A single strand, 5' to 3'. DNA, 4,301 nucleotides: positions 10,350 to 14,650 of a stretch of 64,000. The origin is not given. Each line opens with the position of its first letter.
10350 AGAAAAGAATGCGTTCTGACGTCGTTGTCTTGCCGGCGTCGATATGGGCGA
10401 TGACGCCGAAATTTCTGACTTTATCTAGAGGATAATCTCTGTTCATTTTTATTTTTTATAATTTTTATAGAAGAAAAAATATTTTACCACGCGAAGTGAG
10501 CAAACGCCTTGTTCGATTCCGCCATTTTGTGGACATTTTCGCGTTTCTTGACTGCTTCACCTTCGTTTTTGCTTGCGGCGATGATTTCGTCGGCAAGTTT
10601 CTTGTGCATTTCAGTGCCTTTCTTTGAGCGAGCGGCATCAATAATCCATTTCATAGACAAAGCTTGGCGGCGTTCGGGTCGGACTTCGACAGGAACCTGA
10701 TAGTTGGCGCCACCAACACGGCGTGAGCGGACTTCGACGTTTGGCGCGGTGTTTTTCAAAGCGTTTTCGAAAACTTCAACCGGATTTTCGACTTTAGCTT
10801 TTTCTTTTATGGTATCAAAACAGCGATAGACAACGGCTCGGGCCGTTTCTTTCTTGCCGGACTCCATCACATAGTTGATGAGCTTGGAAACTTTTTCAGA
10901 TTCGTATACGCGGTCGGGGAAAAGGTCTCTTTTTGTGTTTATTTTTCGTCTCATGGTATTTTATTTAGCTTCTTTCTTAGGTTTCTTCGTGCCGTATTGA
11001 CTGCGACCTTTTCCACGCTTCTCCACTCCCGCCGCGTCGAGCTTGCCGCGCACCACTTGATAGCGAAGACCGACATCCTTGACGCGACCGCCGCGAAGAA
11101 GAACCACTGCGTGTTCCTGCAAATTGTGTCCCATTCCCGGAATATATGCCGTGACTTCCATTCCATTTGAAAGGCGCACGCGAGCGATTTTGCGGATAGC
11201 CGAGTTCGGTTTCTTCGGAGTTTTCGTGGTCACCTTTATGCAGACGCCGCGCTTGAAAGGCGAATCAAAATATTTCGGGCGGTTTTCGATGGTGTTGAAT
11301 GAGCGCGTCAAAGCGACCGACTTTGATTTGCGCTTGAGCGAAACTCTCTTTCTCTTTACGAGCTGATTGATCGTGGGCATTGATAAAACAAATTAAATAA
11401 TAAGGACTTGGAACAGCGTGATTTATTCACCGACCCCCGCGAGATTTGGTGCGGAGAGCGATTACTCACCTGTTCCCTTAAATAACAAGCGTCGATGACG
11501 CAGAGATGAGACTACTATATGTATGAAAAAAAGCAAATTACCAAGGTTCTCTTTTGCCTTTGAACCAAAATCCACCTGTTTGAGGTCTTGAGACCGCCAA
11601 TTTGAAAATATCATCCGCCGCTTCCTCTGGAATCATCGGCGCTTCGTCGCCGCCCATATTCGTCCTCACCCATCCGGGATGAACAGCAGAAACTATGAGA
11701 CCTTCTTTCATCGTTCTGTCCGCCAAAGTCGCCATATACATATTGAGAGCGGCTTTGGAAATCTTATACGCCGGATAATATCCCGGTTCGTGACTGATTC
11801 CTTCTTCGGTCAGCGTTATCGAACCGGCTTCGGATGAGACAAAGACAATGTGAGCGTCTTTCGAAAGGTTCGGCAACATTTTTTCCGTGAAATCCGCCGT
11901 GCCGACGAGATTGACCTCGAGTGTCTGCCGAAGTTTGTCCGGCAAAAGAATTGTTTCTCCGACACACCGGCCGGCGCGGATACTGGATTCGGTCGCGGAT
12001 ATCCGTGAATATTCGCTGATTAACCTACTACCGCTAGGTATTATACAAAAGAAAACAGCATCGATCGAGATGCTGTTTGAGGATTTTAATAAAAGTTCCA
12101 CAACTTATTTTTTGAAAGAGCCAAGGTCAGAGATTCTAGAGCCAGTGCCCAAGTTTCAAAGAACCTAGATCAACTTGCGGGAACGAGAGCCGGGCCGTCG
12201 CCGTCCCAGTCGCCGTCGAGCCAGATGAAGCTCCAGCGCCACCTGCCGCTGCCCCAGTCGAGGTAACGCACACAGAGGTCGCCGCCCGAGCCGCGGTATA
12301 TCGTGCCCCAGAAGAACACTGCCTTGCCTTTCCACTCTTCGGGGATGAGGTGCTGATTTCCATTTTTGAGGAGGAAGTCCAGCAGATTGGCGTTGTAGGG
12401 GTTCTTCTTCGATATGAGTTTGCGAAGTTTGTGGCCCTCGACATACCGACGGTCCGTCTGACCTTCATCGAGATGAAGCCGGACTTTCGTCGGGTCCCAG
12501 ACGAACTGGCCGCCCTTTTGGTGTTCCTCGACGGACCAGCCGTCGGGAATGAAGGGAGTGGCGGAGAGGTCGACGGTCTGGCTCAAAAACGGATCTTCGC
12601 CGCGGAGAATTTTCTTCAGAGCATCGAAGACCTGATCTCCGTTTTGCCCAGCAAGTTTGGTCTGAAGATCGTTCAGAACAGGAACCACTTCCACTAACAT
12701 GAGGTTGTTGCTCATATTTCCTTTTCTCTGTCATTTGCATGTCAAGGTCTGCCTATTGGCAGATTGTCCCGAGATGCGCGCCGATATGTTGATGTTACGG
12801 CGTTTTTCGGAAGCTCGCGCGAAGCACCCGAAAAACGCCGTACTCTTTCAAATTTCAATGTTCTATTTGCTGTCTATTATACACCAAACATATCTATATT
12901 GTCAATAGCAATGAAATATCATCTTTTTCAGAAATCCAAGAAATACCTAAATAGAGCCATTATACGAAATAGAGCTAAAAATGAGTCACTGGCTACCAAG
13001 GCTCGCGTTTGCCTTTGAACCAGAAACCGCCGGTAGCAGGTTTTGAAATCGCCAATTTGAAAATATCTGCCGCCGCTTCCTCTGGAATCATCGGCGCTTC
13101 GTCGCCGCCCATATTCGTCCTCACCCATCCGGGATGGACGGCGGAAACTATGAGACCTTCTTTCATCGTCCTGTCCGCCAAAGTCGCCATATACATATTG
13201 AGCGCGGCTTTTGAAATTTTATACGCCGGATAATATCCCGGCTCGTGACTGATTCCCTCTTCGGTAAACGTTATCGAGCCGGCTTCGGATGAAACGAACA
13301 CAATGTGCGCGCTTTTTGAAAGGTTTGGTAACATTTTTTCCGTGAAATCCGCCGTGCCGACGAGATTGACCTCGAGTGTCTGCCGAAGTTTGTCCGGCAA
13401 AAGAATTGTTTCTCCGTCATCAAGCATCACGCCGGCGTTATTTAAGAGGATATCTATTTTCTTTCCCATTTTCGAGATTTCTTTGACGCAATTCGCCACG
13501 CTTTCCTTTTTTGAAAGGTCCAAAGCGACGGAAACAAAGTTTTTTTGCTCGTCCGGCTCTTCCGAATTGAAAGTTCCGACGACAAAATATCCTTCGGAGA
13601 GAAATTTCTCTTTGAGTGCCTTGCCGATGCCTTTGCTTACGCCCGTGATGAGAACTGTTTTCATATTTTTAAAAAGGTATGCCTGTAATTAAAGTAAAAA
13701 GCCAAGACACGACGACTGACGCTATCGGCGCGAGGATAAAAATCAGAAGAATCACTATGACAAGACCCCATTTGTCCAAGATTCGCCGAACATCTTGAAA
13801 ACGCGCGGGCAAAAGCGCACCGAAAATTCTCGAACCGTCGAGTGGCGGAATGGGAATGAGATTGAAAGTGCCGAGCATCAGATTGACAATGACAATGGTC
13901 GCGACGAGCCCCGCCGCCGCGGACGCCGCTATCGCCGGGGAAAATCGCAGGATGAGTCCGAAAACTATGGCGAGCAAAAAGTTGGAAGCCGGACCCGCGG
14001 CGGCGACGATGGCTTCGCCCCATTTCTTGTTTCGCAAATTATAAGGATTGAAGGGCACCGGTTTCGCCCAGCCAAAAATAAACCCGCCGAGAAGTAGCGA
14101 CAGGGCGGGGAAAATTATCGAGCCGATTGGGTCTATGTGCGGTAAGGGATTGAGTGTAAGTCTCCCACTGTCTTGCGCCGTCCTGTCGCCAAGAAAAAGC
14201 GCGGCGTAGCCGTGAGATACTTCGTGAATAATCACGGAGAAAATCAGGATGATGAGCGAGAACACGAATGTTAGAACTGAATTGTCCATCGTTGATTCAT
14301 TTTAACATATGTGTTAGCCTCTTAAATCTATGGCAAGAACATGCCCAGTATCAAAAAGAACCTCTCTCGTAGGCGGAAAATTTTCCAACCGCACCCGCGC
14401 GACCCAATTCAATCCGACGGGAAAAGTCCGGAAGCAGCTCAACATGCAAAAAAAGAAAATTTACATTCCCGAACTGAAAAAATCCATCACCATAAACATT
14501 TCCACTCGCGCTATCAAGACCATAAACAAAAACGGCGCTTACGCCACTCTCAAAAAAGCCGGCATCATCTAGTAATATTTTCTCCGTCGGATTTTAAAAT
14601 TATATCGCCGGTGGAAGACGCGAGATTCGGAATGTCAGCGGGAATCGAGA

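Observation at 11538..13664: Duplicated SDR 3' end (about 420 bp, about 90% identity) bracketing a GC-rich foreign gene: a mini-island integrated into a protein-gene 3' end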

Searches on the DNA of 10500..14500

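Call 28: search_rna_families(source=window, start=10500, end=14500, threshold=evalue, max_evalue=1)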
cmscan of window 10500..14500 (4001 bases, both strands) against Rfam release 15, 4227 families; matches with E-value up to 1: 1.
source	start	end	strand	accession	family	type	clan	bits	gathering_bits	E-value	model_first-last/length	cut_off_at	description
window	13062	13152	-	RF02987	GA-cis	Gene; sRNA;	-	23.2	34.7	0.11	1-88/88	no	GA-cis RNA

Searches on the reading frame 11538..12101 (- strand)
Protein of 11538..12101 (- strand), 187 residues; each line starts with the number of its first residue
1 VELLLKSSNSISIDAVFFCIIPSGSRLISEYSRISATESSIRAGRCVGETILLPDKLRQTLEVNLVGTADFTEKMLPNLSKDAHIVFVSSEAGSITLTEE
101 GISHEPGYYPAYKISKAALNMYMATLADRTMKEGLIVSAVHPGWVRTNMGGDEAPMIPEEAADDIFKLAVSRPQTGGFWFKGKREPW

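Call 6: search_protein_families(library=pfam, proteins=[window:11538-12101:-], max_evalue=0.1)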
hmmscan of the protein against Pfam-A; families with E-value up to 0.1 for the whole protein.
window:11538-12101:- (187 aa): 2 families
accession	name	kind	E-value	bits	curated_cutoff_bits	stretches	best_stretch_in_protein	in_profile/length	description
PF00106.31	adh_short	-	1.1e-12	48.3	26.6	1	55-152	99-189/195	short chain dehydrogenase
PF13561.12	adh_short_C2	-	1.5e-10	41.5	27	1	55-151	95-182/236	Enoyl-(Acyl carrier protein) reductase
